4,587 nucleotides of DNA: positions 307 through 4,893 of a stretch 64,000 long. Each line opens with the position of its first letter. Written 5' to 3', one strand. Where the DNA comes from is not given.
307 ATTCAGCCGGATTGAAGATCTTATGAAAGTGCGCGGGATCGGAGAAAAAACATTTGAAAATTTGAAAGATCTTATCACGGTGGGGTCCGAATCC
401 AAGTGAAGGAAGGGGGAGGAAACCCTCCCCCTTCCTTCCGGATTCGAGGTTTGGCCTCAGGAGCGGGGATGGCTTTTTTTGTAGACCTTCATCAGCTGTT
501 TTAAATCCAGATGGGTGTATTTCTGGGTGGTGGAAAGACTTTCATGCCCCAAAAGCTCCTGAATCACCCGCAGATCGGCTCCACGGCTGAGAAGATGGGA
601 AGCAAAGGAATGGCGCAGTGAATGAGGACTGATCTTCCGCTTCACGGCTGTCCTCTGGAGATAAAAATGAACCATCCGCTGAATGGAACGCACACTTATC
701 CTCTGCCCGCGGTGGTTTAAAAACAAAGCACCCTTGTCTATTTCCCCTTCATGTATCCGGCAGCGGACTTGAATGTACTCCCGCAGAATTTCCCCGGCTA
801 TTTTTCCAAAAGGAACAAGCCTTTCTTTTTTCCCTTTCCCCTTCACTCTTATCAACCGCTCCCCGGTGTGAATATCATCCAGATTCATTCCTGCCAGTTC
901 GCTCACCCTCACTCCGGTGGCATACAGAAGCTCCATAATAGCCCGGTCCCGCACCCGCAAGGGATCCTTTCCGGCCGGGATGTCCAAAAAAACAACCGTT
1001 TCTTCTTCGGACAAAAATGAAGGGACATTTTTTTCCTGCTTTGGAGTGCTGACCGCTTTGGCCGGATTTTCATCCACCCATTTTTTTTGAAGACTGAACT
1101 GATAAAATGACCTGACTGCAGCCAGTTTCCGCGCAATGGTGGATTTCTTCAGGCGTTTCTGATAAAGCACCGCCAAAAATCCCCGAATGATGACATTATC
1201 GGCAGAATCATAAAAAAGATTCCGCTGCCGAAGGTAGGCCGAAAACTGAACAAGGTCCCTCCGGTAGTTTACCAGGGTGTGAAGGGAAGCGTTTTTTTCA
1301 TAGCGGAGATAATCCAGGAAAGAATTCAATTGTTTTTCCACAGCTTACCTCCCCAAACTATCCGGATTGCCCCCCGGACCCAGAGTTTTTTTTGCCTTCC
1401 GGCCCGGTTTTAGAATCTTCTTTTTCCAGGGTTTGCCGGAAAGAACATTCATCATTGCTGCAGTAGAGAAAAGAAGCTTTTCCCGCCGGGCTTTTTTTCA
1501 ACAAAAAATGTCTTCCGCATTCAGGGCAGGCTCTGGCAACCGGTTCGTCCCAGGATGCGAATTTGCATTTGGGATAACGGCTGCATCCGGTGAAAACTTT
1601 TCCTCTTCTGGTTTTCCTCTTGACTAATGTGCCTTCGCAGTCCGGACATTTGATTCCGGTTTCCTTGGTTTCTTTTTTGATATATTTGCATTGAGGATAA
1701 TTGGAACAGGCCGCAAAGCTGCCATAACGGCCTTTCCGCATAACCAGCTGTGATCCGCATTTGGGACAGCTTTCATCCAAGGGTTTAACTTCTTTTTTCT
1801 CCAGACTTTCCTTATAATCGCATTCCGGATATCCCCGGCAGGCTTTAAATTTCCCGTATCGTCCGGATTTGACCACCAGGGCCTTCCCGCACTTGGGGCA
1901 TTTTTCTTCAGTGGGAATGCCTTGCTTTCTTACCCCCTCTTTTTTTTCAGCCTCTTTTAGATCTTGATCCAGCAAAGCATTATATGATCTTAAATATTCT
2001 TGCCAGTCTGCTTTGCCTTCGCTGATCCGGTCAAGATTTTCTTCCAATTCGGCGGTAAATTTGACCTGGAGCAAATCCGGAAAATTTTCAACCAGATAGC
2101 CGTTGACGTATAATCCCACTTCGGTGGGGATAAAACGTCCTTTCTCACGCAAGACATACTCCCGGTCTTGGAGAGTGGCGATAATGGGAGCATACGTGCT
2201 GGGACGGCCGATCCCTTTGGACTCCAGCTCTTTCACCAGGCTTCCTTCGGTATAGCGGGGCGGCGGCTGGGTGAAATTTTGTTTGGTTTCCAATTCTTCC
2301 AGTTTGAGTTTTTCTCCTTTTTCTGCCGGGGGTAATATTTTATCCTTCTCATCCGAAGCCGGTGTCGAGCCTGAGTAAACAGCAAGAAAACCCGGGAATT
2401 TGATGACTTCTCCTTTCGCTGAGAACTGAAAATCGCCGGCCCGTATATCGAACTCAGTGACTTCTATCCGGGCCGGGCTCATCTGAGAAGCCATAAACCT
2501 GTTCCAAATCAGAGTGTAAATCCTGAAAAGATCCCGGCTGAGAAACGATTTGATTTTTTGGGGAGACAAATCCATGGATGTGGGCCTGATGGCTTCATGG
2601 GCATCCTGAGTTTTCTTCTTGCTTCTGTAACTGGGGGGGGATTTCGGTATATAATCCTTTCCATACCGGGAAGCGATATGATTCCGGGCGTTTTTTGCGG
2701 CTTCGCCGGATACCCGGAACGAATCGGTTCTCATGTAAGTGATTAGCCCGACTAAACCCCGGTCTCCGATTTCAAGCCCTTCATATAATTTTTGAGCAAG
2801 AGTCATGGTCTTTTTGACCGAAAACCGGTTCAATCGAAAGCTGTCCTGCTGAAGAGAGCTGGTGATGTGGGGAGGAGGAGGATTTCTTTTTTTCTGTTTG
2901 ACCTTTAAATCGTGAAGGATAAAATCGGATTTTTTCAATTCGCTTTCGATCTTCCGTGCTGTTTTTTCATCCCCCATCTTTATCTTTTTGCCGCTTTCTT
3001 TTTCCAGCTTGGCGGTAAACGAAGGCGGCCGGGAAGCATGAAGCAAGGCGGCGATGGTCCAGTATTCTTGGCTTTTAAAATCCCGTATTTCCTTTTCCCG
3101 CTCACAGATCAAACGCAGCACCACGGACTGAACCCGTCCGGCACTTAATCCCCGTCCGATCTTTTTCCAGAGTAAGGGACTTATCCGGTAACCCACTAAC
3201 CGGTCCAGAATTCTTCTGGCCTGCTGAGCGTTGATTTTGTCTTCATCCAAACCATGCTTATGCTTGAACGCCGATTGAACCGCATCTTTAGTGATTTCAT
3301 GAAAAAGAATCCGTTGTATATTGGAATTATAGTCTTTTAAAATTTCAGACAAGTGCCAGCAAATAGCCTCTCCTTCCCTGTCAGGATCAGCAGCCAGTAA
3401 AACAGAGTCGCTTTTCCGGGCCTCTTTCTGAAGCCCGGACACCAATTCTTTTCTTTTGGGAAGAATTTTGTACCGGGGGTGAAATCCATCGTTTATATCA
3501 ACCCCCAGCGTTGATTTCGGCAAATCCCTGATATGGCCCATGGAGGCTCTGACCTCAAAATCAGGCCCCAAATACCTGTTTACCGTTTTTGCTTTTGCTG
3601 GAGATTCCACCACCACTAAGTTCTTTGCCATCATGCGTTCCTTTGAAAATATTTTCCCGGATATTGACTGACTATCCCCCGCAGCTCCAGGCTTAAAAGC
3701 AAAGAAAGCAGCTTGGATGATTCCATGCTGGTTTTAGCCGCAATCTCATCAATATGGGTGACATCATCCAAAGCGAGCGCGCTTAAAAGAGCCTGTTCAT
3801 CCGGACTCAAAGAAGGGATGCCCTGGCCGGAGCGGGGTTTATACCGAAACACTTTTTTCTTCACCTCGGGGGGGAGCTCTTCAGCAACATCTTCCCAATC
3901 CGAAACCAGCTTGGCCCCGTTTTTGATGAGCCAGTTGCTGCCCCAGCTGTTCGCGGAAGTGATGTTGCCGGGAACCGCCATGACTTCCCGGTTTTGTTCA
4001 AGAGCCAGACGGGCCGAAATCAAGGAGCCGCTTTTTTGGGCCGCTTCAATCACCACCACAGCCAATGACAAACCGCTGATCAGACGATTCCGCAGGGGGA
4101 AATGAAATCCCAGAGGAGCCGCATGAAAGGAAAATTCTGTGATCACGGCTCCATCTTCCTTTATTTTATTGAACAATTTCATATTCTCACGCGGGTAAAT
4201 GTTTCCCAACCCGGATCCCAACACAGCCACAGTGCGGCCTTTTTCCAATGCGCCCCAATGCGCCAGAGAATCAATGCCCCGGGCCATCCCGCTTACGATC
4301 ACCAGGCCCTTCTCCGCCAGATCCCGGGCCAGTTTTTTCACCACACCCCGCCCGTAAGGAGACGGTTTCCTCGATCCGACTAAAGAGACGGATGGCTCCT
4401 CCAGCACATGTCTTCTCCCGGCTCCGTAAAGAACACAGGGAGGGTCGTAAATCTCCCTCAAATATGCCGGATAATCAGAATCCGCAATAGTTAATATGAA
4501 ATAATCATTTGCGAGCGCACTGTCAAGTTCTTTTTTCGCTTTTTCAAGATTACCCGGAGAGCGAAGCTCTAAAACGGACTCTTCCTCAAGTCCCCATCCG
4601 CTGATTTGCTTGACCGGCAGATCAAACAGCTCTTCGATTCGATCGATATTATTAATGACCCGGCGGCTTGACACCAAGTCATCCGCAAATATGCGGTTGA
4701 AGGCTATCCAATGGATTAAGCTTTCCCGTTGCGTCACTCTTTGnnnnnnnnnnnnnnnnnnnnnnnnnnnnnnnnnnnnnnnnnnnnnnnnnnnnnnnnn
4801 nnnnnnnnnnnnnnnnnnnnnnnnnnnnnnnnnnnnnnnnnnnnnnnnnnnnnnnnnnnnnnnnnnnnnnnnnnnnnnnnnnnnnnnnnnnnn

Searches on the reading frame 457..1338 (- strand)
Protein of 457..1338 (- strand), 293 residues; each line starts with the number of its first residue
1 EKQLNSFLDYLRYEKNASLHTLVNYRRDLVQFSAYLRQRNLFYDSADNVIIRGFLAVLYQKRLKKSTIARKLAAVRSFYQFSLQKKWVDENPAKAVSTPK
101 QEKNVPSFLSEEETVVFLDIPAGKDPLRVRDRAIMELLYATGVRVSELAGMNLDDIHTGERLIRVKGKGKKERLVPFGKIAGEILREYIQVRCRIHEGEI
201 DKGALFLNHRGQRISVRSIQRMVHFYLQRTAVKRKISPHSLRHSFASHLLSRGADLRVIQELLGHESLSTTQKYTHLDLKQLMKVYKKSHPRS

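Call 64: search_protein_families(library=pfam, proteins=[window:457-1338:-], max_evalue=0.00001)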
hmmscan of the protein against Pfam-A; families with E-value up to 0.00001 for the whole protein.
window:457-1338:- (293 aa): 2 families
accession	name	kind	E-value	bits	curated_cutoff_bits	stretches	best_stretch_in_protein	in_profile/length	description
PF00589.27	Phage_integrase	-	1.4e-47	162.1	27.1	1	108-278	2-169/172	Phage integrase family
PF02899.23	Phage_int_SAM_1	-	2.9e-18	66.3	22.3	1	4-85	1-82/83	Phage integrase, N-terminal SAM-like domain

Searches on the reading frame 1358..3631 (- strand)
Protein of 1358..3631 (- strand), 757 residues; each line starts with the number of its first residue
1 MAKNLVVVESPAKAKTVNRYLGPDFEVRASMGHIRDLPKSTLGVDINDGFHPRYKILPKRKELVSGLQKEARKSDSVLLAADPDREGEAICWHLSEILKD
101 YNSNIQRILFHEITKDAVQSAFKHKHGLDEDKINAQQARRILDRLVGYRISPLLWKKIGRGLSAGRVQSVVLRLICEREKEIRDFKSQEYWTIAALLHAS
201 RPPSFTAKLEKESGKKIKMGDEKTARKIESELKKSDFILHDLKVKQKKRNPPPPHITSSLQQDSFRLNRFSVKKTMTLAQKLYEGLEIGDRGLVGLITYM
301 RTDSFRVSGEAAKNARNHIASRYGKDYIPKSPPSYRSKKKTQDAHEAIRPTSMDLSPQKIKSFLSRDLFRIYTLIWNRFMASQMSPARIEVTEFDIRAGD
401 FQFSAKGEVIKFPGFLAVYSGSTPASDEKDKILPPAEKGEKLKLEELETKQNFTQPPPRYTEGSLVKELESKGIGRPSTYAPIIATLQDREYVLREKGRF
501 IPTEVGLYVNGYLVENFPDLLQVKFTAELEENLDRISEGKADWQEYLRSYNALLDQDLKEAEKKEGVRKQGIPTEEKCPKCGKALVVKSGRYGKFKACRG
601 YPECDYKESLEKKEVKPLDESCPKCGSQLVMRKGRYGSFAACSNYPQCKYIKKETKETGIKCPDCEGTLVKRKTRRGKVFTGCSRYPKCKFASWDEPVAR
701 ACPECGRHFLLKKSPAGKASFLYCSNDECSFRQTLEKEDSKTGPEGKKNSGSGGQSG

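Call 64: search_protein_families(library=pfam, proteins=[window:1358-3631:-], max_evalue=0.00001)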
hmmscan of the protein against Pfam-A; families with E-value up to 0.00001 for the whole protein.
window:1358-3631:- (757 aa): 3 families
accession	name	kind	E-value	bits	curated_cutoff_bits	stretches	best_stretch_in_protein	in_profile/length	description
PF01131.25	Topoisom_bac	-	5.9e-125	417.9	35.1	1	129-547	3-410/411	DNA topoisomerase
PF01396.24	Zn_ribbon_Top1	-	1.6e-47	159.4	32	3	620-656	2-38/39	Topoisomerase DNA binding C4 zinc finger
PF01751.28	Toprim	-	1.1e-20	74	23.1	1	5-113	2-96/96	Toprim domain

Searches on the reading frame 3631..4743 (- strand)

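Call 64: search_protein_families(library=pfam, proteins=[window:3631-4743:-], max_evalue=0.00001)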
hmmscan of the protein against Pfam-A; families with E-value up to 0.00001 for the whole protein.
window:3631-4743:- (370 aa): 2 families
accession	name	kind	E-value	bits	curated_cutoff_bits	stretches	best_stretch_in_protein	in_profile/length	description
PF02481.21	DNA_processg_A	-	1.1e-76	257.1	29.6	1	79-281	5-211/212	DNA recombination-mediator protein A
PF17782.7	DprA_WH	-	1.8e-13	50.8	22.9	1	308-364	6-61/61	DprA winged helix domain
